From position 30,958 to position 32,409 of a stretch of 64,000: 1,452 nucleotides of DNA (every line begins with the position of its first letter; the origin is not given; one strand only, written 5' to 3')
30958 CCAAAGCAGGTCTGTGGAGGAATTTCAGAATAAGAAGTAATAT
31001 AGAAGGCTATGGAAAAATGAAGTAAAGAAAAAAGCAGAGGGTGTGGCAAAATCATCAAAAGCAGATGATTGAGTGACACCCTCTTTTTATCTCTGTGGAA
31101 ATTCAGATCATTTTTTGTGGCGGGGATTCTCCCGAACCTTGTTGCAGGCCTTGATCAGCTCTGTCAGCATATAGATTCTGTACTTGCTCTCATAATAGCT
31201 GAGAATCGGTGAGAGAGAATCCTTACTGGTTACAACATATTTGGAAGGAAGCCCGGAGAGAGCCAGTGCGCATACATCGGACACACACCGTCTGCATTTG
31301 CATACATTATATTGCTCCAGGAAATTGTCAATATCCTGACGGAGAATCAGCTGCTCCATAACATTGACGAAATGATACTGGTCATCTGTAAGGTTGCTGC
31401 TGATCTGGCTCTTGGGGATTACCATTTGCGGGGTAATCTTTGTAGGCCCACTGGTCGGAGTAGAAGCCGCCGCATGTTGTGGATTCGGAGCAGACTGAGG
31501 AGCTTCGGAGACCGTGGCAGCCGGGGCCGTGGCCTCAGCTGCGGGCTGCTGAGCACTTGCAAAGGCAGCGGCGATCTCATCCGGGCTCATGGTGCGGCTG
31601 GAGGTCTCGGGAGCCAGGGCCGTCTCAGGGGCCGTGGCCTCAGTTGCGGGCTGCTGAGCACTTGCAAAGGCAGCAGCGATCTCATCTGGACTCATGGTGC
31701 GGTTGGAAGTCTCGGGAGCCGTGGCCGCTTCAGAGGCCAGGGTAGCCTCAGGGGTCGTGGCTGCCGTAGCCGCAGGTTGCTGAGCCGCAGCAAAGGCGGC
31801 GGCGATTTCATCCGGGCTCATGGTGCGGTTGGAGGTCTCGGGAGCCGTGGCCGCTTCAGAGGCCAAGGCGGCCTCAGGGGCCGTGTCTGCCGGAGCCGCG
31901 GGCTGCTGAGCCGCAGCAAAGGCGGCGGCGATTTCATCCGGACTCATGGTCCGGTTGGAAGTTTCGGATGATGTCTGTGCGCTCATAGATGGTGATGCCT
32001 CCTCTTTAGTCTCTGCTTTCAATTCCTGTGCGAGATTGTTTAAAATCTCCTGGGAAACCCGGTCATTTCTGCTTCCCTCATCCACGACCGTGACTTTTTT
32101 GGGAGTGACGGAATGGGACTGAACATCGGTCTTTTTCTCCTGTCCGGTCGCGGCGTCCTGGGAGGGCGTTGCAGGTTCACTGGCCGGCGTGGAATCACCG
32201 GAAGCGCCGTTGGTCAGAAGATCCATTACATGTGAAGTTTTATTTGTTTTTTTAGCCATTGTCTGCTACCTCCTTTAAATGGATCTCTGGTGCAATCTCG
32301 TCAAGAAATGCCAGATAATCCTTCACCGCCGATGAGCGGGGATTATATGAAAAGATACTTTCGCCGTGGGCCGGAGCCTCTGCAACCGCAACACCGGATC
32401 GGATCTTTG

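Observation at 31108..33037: Orphan ParA/Soj-type ATPase translationally coupled to a repeat-bearing ComFB-domain protein, wedged between flagellar operons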

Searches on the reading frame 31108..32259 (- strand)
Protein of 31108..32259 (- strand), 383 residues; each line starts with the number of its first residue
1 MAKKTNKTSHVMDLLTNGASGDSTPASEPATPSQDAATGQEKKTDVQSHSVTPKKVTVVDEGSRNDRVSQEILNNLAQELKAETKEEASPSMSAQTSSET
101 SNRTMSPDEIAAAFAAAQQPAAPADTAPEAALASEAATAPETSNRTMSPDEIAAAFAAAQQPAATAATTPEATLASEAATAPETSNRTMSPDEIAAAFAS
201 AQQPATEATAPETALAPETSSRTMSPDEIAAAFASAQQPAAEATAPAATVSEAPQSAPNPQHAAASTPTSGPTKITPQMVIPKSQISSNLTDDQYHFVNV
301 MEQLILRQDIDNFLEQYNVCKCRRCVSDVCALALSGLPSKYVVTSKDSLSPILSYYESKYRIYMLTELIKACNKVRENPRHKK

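Call 3: search_protein_families(library=pfam, proteins=[window:31108-32259:-], max_evalue=0.01)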
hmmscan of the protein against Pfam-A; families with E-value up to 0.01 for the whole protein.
window:31108-32259:- (383 aa): 1 family
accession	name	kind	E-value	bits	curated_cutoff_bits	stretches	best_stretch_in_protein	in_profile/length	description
PF10719.14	ComFB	-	4.2e-15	56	25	1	298-379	1-83/83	Late competence development protein ComFB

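Call 4: search_protein_families(library=ncbifam, proteins=[window:31108-32259:-], max_evalue=0.01)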
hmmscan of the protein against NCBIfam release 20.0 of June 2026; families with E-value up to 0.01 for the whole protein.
window:31108-32259:- (383 aa): 1 family
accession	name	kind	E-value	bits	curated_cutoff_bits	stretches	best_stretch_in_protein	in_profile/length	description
NF052654.1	CmpProtComFBBac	equivalog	3.1e-06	27.1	120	1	298-379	3-84/84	late competence protein ComFB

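Call 9: find_homologous_proteins(query=window:31108-32259:-, max_evalue=0.001)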
Query window:31108-32259:- (383 aa): 354 proteins with E <= 0.001 among 8000 candidates; the best 120 are listed.
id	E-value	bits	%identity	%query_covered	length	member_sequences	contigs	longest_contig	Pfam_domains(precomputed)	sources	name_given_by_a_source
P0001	4.7e-227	771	99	99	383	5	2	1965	PF10719.15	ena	-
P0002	5.1e-211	718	87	100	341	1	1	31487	PF10719.15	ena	-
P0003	6.8e-210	714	86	100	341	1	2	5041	PF10719.15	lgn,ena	-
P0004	2.1e-208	709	86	100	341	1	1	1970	PF10719.15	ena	-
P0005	1.6e-196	670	90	95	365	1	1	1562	PF10719.15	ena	-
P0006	2.0e-164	565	71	100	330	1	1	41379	PF10719.15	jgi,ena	jgi:competence protein ComFB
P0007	4.5e-143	495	60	100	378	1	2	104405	PF26343.1,PF10719.15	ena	-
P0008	3.3e-135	469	58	100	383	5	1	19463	PF26343.1,PF10719.15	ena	-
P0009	3.2e-128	446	66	59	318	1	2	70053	PF10719.15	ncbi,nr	ncbi:hypothetical protein D3Z51_13450 [Clostridiaceae bacterium]|nr:hypothetical protein [Clostridia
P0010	9.5e-127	441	63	100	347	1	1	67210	PF26343.1,PF10719.15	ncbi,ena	-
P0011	5.6e-126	439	63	100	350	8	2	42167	PF26343.1,PF10719.15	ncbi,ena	-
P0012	2.2e-125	437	64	100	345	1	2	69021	PF26343.1,PF10719.15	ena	-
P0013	4.8e-125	435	64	100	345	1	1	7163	PF26343.1,PF10719.15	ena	-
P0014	1.5e-123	431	56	100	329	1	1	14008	PF10719.15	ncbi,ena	-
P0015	3.6e-122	426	61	100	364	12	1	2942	PF10719.15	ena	-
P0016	1.4e-120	421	60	100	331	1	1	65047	PF10719.15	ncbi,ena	-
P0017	1.4e-119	418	59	100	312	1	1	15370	PF10719.15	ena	-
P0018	2.2e-119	417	57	100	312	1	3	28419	PF10719.15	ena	-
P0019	1.0e-118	415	57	100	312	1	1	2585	PF10719.15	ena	-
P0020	2.6e-118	413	57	100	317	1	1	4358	PF26343.1,PF10719.15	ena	-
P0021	5.7e-118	412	57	100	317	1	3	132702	PF26343.1,PF10719.15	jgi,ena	jgi:hypothetical protein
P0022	6.8e-118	412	62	97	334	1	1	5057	PF26343.1,PF10719.15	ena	-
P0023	1.1e-117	411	57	100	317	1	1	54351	PF26343.1,PF10719.15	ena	-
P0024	1.4e-117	411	57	100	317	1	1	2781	PF26343.1,PF10719.15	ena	-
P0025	4.7e-117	409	57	100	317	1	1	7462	PF26343.1,PF10719.15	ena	-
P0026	5.7e-115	402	62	100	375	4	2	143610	PF10719.15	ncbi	-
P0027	6.3e-115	402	55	51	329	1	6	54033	PF10719.15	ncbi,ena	-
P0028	7.0e-112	392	57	76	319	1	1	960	PF10719.15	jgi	-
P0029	5.0e-110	386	55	100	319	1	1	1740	PF10719.15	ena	-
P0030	1.2e-107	378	67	54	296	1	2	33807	PF10719.15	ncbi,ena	-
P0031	1.6e-107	378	67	54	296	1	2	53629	PF10719.15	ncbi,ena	-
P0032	5.6e-107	376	67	54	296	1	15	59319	PF10719.15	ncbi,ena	-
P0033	7.7e-107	376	67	54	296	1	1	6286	PF10719.15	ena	-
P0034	5.3e-106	373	66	54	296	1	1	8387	PF10719.15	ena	-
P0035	7.8e-105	369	64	56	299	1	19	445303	PF10719.15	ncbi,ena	ncbi:late competence development ComFB family protein [Candidatus Ventrimonas sp. KK005]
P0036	8.5e-105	369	63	56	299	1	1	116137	PF10719.15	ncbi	-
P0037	2.1e-104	368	63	56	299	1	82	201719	PF10719.15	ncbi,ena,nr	ncbi:hypothetical protein D3Z55_11660 [Clostridiaceae bacterium]|nr:hypothetical protein [Lachnospir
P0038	2.4e-104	367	66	55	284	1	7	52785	PF10719.15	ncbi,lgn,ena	-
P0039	2.6e-104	367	63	56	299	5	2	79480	PF10719.15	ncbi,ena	-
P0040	2.7e-104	367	63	56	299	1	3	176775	PF10719.15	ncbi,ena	-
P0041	3.1e-104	367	56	100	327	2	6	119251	PF10719.15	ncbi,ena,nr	ncbi:hypothetical protein D3Z58_11830 [Clostridiaceae bacterium]|nr:hypothetical protein [Clostridia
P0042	6.3e-104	366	63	56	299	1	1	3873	PF10719.15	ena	-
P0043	9.7e-104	365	66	55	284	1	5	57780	PF10719.15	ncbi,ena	-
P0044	1.6e-103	365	67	55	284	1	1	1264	PF10719.15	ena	-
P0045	2.5e-103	364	68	55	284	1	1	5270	PF10719.15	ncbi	-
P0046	5.0e-101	357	57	63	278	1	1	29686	PF10719.15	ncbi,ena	-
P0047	1.2e-100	355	69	43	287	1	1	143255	PF10719.15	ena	-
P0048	1.4e-100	355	88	29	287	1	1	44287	PF10719.15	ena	-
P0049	9.7e-100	352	68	46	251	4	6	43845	PF10719.15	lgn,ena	-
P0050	1.5e-98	348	60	56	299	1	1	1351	PF10719.15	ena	-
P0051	1.7e-98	348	62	57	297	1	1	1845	PF10719.15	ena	-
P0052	2.9e-98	347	81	29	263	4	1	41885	PF10719.15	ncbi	-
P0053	3.9e-94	334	54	51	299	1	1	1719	PF10719.15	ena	-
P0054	1.5e-93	332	65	43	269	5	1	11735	PF10719.15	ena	-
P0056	4.6e-86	307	56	54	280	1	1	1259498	PF10719.15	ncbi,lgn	ncbi:late competence development ComFB family protein [Lachnospiraceae bacterium 62-35]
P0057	3.7e-83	298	73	28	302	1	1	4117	PF10719.15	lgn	-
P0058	1.0e-82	296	73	28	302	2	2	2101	PF10719.15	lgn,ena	-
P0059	1.4e-81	293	65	62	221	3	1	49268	PF26343.1,PF10719.15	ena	-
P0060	5.1e-81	291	73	28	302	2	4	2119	PF10719.15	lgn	-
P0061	5.7e-81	291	70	28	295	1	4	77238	PF10719.15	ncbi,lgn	-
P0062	6.1e-81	291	70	28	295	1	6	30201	PF10719.15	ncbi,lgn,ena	-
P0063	1.4e-80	289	70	28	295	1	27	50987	PF10719.15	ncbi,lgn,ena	-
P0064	2.4e-80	289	70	28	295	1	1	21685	PF10719.15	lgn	-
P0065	2.9e-80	288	66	32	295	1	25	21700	PF10719.15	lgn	-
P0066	3.7e-80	288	70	28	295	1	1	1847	PF10719.15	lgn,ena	-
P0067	5.1e-80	288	70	28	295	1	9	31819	PF10719.15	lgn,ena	-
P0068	7.7e-80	287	70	28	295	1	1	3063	PF10719.15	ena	-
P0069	9.9e-80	287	69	28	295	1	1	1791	PF10719.15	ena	-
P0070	2.3e-79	285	66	32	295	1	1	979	PF10719.15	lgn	-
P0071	3.9e-79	285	71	28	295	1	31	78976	PF10719.15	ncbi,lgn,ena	-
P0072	4.1e-79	285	70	31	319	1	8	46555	PF10719.15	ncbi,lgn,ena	-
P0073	4.3e-79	284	71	28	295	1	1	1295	PF10719.15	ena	-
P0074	9.6e-78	280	73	28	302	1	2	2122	PF10719.15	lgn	-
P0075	3.5e-77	278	63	37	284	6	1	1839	PF10719.15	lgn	-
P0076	4.5e-77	278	60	34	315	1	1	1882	PF10719.15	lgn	-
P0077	5.4e-77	278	67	30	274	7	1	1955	PF10719.15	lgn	-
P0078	6.2e-77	277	58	38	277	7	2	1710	PF10719.15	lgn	-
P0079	1.0e-76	277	54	54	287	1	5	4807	PF10719.15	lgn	-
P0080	1.0e-76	277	75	29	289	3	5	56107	PF10719.15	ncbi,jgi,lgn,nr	ncbi:MAG: hypothetical protein HFG49_09115 [Lachnospiraceae bacterium]|jgi:competence protein ComFB|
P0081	1.5e-76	276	75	29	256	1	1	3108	PF10719.15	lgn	-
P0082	7.6e-76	274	48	100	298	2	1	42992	PF10719.15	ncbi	-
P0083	7.8e-76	274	51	46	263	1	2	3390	PF10719.15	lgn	-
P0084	1.3e-75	273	66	39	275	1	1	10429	PF10719.15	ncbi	-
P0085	1.4e-75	273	64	34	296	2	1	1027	PF10719.15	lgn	-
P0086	1.6e-75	273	66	39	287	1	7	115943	PF10719.15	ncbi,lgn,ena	-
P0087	1.7e-75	273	66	39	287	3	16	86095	PF10719.15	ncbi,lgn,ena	-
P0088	2.0e-75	272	60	45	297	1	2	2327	PF10719.15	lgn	-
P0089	2.2e-75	272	60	37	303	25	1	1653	PF10719.15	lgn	-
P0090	3.2e-75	272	48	100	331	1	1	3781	PF10719.15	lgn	-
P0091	4.3e-75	271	44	100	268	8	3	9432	PF10719.15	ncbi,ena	-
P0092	4.6e-75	271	43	100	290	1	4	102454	PF10719.15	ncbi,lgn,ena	-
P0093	5.3e-75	271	66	39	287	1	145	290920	PF10719.15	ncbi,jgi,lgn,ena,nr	ncbi:MAG: hypothetical protein HFG14_00530 [Lachnospiraceae bacterium]|jgi:hypothetical protein|nr:h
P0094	6.6e-75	271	66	39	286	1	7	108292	PF10719.15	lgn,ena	-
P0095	7.2e-75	271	63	33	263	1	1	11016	PF10719.15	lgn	-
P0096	1.0e-74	270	44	100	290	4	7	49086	PF10719.15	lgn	-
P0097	1.1e-74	270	66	39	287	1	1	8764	PF10719.15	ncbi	-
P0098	1.2e-74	270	73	28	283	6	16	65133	PF10719.15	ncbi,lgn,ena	-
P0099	1.3e-74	270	44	100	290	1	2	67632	PF10719.15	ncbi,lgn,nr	ncbi:MAG: hypothetical protein HFG70_02800 [Hungatella sp.]|nr:hypothetical protein [Hungatella sp.]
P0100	1.5e-74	270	72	27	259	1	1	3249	PF10719.15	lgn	-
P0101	2.4e-74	269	62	34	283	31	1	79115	PF10719.15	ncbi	-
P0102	2.5e-74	269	44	100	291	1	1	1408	PF10719.15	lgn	-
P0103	3.7e-74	268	79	27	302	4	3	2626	PF10719.15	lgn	-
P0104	4.9e-74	268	44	100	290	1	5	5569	PF10719.15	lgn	-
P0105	5.4e-74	268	64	40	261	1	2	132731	PF10719.15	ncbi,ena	-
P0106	5.8e-74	268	66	39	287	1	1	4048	PF10719.15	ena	-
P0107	9.4e-74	267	50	49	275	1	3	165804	PF10719.15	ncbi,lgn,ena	-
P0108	1.3e-73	266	46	100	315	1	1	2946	PF10719.15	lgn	-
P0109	1.4e-73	266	56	36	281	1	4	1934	PF10719.15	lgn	-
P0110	1.8e-73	266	72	29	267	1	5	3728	PF10719.15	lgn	-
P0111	1.9e-73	266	62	57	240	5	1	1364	PF10719.15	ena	-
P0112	2.1e-73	266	65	52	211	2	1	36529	PF10719.15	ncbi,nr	ncbi:MAG: late competence development ComFB family protein, partial [Lachnospiraceae bacterium]|nr:l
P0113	2.2e-73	266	70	28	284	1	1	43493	PF10719.15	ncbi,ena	-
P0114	3.1e-73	265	75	25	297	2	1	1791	PF10719.15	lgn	-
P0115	5.3e-73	264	77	29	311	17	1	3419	PF10719.15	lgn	-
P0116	1.2e-72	263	58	46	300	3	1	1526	PF10719.15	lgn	-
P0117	1.7e-72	263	58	38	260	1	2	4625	PF10719.15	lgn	-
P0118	1.9e-72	263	77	29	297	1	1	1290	PF10719.15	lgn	-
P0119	2.4e-72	262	60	34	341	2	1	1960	PF10719.15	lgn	-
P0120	2.9e-72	262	77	29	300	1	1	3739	PF10719.15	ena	-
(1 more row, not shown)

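Call 19: search_solved_structures(query=window:31108-32259:-, max_evalue=1, show_alignments=3)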
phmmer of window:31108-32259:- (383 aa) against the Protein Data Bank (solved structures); distinct sequences matched with E-value up to 1: 4.
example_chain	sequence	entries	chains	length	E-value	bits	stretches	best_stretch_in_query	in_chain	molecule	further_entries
4wai_A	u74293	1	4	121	0.0029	20.4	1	301-379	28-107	ComF operon protein 2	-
4y6c_A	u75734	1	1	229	0.036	16.9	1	86-238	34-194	ANSERINA PUTATIVE KINESIN LIGHT chain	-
4y6w_A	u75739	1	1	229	0.069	15.9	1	85-238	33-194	NaB(AB)3ACb - light chain TPR-like repeats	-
8hja_A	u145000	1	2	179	0.33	13.7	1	296-345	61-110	c-di-GMP receptor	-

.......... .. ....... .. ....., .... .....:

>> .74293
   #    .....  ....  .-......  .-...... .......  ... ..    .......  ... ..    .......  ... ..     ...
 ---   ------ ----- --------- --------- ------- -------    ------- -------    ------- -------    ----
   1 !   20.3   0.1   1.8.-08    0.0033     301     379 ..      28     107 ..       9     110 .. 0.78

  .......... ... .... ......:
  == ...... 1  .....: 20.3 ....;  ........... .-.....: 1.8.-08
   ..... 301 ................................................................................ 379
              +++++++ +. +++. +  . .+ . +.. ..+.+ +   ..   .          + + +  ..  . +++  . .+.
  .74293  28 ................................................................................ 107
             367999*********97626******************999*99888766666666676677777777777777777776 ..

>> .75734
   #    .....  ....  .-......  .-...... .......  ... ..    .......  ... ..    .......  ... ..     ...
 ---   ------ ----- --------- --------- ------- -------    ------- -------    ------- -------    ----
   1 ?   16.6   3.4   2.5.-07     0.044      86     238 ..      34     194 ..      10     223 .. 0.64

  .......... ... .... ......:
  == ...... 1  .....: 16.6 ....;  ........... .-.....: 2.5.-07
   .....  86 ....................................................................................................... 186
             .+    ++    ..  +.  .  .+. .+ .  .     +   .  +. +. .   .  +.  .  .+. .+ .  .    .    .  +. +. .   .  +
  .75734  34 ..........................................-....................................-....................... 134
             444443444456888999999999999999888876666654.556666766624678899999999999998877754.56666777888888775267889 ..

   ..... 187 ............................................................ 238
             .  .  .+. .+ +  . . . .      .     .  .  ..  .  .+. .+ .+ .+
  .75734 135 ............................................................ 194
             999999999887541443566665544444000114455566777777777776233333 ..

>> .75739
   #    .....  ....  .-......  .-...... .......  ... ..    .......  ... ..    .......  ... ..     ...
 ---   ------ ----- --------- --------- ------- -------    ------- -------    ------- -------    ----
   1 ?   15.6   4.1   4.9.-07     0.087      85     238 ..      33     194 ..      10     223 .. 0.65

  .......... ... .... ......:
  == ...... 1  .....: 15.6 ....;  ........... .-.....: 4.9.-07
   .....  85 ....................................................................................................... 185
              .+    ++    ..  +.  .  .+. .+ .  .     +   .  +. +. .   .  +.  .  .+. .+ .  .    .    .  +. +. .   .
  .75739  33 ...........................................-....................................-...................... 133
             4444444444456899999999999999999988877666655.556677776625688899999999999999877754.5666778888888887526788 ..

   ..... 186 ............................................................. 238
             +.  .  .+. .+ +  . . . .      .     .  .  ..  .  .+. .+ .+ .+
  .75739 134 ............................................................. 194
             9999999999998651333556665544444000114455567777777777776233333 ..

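Call 21: find_related_loci(query=A1, collection=genome_contigs, flank=10000)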
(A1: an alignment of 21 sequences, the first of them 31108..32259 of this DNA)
Query A1 (383 aa) in genome_contigs; peptide patterns used: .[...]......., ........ (x = any residue, [..] = any of these).
120 stretches matched a pattern; 96 encode a relative of the query (tblastn E <= 1e-3); the best 80 are kept; 80 distinct loci.
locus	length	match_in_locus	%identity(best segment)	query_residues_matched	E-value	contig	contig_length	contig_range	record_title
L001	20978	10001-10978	56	1-383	7e-101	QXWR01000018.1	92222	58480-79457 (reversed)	Clostridiaceae bacterium strain 1XD21-29 Scaffold18_1, whole genome shotgun sequence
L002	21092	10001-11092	61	1-383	2e-98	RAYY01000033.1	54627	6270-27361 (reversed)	Bacterium D16-56 strain D16-56 Scaffold33_1, whole genome shotgun sequence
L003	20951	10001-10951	58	1-383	2e-97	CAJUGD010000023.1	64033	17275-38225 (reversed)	MAG TPA_asm: uncultured Lachnospiraceae bacterium isolate MGBC139341 genome assembly, contig: MGBC139341.23, whole genom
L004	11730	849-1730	48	2-383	1e-82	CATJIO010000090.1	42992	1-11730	MAG: uncultured Lachnospiraceae bacterium isolate iMGMC-250_1678881659 genome assembly, contig: MegahitA5_6466, whole ge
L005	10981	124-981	43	1-382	1e-78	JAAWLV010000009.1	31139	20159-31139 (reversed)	MAG: Hungatella sp. isolate ABMPRH_202_3 SL341411_scaffold_3576, whole genome shotgun sequence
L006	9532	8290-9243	66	1-383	3e-75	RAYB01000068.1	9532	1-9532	Bacterium 1XD21-70 strain 1XD21-70 Scaffold59_1, whole genome shotgun sequence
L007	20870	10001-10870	42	1-382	2e-71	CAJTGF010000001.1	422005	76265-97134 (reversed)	Clostridiaceae bacterium isolate C65_88_CS_BP genome assembly, contig: MGBC000181.1, whole genome shotgun sequence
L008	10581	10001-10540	80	1-225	6e-68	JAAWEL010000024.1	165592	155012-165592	MAG: Lachnospiraceae bacterium isolate ABMPRH_194_1 k141_594339, whole genome shotgun sequence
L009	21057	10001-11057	86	1-383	2e-66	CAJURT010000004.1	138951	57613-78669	MAG TPA_asm: uncultured Lachnospiraceae bacterium isolate MGBC164417 genome assembly, contig: MGBC164417.4, whole genome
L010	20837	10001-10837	56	1-383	5e-66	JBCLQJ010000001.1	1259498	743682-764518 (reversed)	Lachnospiraceae bacterium 62-35 voucher GPTB0117 scaffold1, whole genome shotgun sequence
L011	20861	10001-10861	66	1-382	1e-64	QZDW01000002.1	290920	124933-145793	Bacterium 1XD42-76 strain 1XD42-76 Scaffold2_1, whole genome shotgun sequence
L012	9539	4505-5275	59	1-382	3e-58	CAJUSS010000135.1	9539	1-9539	MAG TPA_asm: uncultured Lachnospiraceae bacterium isolate MGBC165049 genome assembly, contig: MGBC165049.135, whole geno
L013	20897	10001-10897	69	1-382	1e-57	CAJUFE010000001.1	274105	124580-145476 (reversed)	MAG TPA_asm: uncultured Lachnospiraceae bacterium isolate MGBC129933 genome assembly, contig: MGBC129933.1, whole genome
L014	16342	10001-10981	40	1-382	1e-68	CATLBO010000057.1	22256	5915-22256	MAG TPA_asm: uncultured Hungatella sp. isolate MGG05667_1680015442 genome assembly, contig: ERR3199558_2089, whole genom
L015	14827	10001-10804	72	1-383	4e-57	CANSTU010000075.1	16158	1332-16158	MAG TPA_asm: uncultured Lachnospiraceae bacterium isolate SRR15510218_bin.35_metawrap_v1.3_MAG genome assembly, contig:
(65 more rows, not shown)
